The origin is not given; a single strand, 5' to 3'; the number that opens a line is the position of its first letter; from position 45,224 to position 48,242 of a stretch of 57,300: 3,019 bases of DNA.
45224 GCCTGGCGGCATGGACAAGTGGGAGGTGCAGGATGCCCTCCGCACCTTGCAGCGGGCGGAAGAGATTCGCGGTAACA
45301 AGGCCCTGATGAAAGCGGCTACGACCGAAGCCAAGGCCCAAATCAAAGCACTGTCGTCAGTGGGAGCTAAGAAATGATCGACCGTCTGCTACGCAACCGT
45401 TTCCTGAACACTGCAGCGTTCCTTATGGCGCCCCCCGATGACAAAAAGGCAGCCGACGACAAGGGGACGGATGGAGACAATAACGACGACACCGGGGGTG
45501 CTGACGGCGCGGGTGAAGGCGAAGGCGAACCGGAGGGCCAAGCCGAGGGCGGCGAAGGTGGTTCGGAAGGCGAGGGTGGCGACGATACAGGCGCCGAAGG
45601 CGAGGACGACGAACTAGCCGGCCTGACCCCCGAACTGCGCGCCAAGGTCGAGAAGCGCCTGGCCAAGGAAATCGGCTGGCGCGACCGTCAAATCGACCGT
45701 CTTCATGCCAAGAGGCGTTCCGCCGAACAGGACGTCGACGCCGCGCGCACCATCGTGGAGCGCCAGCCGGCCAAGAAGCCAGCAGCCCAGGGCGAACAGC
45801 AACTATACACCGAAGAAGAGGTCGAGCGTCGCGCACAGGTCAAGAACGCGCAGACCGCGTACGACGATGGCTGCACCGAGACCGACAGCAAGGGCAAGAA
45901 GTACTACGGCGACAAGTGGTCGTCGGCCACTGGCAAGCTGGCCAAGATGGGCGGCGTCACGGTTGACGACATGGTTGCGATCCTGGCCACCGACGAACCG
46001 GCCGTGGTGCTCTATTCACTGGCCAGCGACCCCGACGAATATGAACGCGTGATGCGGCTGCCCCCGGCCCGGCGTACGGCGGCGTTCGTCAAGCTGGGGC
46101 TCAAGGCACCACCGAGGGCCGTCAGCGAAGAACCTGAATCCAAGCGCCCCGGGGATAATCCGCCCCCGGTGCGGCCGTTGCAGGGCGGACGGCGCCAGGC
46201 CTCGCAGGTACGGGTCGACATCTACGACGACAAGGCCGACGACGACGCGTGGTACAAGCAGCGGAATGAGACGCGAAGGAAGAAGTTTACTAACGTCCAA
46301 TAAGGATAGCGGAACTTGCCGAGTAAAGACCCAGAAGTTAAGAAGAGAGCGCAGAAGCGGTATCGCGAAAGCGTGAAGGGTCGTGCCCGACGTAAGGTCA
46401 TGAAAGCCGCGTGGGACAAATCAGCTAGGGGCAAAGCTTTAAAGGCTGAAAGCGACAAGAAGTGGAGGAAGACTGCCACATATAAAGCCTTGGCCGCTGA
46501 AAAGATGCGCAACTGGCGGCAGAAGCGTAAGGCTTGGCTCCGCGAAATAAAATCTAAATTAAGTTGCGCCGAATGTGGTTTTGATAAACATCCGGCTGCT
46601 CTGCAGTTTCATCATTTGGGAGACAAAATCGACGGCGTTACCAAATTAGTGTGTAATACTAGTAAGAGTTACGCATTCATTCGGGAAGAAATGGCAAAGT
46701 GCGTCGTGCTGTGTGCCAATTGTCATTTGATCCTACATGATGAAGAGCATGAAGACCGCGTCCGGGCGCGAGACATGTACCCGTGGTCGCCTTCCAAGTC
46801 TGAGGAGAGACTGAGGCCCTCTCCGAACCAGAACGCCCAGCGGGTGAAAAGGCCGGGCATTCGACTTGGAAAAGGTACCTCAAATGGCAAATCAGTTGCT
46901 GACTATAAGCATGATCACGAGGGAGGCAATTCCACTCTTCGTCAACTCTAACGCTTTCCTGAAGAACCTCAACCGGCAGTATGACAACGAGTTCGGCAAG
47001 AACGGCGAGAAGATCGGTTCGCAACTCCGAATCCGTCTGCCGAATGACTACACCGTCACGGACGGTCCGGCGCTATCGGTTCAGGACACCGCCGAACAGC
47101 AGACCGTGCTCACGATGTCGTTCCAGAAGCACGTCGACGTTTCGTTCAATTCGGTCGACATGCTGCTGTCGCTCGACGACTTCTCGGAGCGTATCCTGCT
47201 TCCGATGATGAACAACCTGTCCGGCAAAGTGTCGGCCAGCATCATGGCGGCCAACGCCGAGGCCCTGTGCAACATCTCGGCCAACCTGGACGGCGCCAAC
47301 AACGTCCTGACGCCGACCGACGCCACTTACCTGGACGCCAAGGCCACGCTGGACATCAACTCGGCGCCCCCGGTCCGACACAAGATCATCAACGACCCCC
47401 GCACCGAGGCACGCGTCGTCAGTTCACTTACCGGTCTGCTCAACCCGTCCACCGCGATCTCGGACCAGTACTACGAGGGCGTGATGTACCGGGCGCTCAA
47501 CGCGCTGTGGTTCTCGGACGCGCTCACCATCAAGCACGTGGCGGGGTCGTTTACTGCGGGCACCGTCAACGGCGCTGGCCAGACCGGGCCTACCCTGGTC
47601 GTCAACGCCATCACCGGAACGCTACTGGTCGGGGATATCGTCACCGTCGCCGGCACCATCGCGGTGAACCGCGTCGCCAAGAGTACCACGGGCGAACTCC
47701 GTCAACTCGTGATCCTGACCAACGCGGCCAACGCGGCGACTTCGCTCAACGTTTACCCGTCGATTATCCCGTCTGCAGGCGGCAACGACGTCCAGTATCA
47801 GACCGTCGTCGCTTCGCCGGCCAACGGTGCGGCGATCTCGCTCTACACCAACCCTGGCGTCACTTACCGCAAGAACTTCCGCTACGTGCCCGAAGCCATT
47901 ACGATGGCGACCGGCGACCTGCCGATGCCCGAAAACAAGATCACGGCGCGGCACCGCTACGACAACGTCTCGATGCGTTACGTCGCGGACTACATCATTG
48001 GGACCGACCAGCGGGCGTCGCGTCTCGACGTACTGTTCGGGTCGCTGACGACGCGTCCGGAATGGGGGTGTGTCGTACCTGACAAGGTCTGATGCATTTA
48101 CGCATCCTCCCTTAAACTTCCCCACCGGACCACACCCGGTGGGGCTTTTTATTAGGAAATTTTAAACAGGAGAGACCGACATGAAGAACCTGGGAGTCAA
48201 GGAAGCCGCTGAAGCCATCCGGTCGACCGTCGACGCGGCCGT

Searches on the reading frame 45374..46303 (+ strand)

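Call 19: search_protein_families(library=phrogs, proteins=[window:45374-46303:+], max_evalue=0.00001)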
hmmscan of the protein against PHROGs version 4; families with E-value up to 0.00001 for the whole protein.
window:45374-46303:+ (309 aa): 1 family
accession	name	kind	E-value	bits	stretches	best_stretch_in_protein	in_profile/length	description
phrog_8865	-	head and packaging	4.7e-12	47.2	1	139-304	146-296/297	head scaffolding protein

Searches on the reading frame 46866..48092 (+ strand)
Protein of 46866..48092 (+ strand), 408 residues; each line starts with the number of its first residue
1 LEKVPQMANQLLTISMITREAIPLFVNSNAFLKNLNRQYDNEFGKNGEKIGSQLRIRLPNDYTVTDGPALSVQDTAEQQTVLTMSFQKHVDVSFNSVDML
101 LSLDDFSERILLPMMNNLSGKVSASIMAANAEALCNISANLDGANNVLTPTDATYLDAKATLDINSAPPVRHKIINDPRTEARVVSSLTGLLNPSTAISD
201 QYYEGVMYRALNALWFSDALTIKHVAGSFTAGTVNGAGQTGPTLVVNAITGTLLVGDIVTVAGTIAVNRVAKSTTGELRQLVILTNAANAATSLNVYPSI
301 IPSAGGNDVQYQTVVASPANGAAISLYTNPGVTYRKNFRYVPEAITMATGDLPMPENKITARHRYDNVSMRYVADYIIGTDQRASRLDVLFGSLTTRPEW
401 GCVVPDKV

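Call 19: search_protein_families(library=phrogs, proteins=[window:46866-48092:+], max_evalue=0.00001)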
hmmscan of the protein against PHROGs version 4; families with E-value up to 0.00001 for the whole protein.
window:46866-48092:+ (408 aa): 1 family
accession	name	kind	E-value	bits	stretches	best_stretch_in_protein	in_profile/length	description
phrog_283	-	head and packaging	5.7e-49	168.5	1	7-404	1-381/385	major head protein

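Call 75: search_dna_similar(query=window:46866-48092:+, collection=phages, mode=protein, max_rows=15)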
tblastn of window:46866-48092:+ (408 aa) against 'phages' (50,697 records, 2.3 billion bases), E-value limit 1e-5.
Records with a match: 44; places in all: 44; records where one place covers at least 80% of the query: 40.
Best place of each record, by identity: <60% 44.
By first word of the organism name: Vibrio 18; Caudoviricetes 8; Xylella 3; Rhodoferax 2; Thalassomonas 2; Shewanella 2; Pseudomonas 1; Acetobacter 1; Phage 1; Chlorobiaceae 1; and 5 more.
By host as written in the record: - 11; Vibrio crassostreae 10; Rhodoferax sp. IMCC26218 2; Xylella fastidiosa 2; Thalassomonas loyana LMG 22536 2; Shewanella inventionis KX27 2; Vibrio vulnificus 2; Vibrio tasmaniensis 2; and 11 more.
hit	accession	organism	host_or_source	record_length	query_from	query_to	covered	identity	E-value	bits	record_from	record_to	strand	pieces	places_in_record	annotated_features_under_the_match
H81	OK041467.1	Pseudomonas phage PAE2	Pseudomonas aeruginosa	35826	6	406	98%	55.3%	3e-129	416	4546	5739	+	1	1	putative coat protein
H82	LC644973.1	Acetobacter phage phiAX1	Acetobacter sp. ATCC 21760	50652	7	406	98%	39.9%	6e-77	265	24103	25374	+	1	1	phage coat protein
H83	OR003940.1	Phage DSL-LC05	Gammaproteobacteria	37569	7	404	98%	35.9%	3e-58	211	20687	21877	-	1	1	major capsid protein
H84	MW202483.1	Caudoviricetes sp.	Manatee Spring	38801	7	401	97%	34.9%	1e-56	206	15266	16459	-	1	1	P22 coat protein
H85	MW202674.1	Caudoviricetes sp.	Manatee Spring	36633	7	404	97%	34.4%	7e-23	179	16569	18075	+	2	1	P22 coat protein (x2) | hypothetical protein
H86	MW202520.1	Caudoviricetes sp.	Manatee Spring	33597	7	404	98%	33.5%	3e-45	173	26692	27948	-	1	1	P22 coat protein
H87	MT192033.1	Chlorobiaceae phage CV-1-33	Chlorobiaceae bacterium strain GSB-B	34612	7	406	98%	31.7%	3e-37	150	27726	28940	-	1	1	hypothetical protein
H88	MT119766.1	Xanthomonas phage PBR31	Xanthomonas campestris pv. campestris ...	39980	6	392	95%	31.7%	2e-43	168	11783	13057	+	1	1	major capsid protein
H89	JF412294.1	EBPR podovirus 1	-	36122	7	402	97%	30.4%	1e-29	127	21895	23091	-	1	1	gp35: coat protein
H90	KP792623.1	Rhodoferax phage P26218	Rhodoferax sp. IMCC26218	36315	3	403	98%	30.0%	7e-33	136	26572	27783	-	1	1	coat protein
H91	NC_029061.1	Rhodoferax phage P26218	Rhodoferax sp. IMCC26218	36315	3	403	98%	30.0%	7e-33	136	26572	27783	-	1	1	major head protein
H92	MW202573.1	Caudoviricetes sp.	Manatee Spring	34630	7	404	98%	29.7%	2e-37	150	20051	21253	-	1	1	P22 coat protein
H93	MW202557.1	Caudoviricetes sp.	Manatee Spring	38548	7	399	96%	29.6%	1e-33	139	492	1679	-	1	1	P22 coat protein | hypothetical protein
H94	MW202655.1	Bacteriophage sp.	Manatee Spring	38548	7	399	96%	29.6%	1e-33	139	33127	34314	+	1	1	P22 coat protein | hypothetical protein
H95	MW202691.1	Caudoviricetes sp.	Manatee Spring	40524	7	404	98%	28.2%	6e-36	145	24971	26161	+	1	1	P22 coat protein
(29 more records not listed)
